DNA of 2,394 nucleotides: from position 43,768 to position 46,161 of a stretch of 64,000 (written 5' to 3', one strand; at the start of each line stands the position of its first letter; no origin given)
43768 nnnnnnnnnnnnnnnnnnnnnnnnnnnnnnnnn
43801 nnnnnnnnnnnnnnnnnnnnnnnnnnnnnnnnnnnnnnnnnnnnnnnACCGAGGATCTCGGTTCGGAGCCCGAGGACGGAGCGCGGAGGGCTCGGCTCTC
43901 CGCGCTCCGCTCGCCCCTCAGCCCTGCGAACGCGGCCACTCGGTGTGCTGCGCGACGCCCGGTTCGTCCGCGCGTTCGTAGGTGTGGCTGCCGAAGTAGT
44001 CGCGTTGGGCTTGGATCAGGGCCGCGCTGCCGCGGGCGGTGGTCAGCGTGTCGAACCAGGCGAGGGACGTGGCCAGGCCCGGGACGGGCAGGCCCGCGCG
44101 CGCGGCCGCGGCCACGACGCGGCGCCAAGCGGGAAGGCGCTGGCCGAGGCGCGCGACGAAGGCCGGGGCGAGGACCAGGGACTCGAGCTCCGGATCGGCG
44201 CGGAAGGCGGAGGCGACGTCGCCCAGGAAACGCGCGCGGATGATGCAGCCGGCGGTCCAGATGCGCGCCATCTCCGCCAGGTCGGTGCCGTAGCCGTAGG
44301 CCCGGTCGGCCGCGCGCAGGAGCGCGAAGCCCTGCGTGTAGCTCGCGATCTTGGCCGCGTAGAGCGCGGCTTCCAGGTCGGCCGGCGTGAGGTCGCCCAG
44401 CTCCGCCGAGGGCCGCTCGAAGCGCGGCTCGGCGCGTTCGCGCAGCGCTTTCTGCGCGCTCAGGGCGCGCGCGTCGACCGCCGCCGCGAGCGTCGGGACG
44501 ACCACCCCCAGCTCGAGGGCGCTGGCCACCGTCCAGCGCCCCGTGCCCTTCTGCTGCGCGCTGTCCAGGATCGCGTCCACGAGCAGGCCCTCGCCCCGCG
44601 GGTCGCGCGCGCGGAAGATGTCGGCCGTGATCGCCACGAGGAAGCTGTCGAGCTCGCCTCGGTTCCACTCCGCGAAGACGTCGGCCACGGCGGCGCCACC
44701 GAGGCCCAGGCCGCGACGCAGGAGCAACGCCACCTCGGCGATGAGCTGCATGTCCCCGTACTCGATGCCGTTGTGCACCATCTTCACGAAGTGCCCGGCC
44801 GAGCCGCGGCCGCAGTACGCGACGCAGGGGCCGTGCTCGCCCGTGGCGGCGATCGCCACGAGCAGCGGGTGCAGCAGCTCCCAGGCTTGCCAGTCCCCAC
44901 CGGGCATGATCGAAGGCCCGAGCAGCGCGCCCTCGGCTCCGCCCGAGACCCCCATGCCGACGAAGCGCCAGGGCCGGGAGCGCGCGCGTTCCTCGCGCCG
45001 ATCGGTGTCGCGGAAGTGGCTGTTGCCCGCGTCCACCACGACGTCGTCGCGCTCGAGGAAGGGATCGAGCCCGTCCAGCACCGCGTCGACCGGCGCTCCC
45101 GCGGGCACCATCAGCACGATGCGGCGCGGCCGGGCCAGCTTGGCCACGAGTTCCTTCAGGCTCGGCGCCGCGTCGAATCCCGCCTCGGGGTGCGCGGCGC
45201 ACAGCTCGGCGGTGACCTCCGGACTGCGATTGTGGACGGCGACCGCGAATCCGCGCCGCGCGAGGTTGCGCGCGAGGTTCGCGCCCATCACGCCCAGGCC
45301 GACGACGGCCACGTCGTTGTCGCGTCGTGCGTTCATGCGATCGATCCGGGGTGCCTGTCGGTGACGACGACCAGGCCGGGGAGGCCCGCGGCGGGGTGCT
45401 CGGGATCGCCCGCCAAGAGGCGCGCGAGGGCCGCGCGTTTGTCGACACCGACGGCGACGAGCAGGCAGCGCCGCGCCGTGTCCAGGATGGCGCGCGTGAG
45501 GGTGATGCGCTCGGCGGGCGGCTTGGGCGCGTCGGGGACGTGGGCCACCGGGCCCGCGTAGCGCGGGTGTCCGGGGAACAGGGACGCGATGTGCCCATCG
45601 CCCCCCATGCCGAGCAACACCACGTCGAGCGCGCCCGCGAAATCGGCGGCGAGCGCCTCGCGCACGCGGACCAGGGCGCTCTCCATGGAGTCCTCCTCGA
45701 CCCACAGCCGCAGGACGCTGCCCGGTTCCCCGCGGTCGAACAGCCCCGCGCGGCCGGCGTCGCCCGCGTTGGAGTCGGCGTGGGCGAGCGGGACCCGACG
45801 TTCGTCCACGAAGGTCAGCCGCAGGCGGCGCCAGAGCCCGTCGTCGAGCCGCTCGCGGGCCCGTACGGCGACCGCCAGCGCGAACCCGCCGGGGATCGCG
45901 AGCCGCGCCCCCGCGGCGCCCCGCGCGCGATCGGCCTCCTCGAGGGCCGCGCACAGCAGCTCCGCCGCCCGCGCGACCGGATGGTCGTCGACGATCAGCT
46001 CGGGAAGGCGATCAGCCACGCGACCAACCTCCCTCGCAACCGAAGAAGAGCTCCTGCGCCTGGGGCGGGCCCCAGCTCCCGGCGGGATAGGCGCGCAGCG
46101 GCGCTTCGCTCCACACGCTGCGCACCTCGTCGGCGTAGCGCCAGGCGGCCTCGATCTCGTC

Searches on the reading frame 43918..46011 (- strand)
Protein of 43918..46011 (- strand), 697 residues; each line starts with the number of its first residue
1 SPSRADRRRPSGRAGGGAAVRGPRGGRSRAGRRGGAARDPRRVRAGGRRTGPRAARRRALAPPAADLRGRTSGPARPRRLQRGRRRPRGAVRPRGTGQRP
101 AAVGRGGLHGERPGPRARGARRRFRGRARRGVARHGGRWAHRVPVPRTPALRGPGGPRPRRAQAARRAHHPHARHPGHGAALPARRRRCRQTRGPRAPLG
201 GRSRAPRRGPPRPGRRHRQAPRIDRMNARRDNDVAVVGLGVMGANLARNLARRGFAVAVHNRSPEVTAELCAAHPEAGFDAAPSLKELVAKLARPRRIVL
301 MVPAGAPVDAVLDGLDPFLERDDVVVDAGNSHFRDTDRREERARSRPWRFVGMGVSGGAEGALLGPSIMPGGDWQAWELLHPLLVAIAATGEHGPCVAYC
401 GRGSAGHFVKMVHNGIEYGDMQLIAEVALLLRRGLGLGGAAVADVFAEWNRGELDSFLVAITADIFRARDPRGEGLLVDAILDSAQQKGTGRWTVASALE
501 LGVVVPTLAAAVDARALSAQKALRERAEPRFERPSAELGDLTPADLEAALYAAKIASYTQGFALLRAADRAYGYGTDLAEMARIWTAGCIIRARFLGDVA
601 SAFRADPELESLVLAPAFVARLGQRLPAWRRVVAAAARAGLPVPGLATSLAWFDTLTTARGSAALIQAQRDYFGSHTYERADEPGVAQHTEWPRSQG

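Call 81: search_protein_families(library=pfam, proteins=[window:43918-46011:-], max_evalue=0.001)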
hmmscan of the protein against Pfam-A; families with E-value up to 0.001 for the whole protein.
window:43918-46011:- (697 aa): 5 families
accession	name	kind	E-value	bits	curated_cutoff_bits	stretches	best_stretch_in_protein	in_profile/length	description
PF00393.24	6PGD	-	4.1e-109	364.9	27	1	406-692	1-290/290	6-phosphogluconate dehydrogenase, C-terminal domain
PF03446.21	NAD_binding_2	-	1.2e-43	149.4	21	1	233-398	1-157/161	NAD binding domain of 6-phosphogluconate dehydrogenase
PF02737.24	3HCDH_N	-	7.8e-05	23.1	22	1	234-270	2-38/180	3-hydroxyacyl-CoA dehydrogenase, NAD binding domain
PF01488.26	Shikimate_DH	-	0.00011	22.7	24.3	1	230-288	11-69/138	Shikimate / quinate 5-dehydrogenase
PF03807.23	F420_oxidored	-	0.00013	23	21.6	1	234-330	2-93/94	NADP oxidoreductase coenzyme F420-dependent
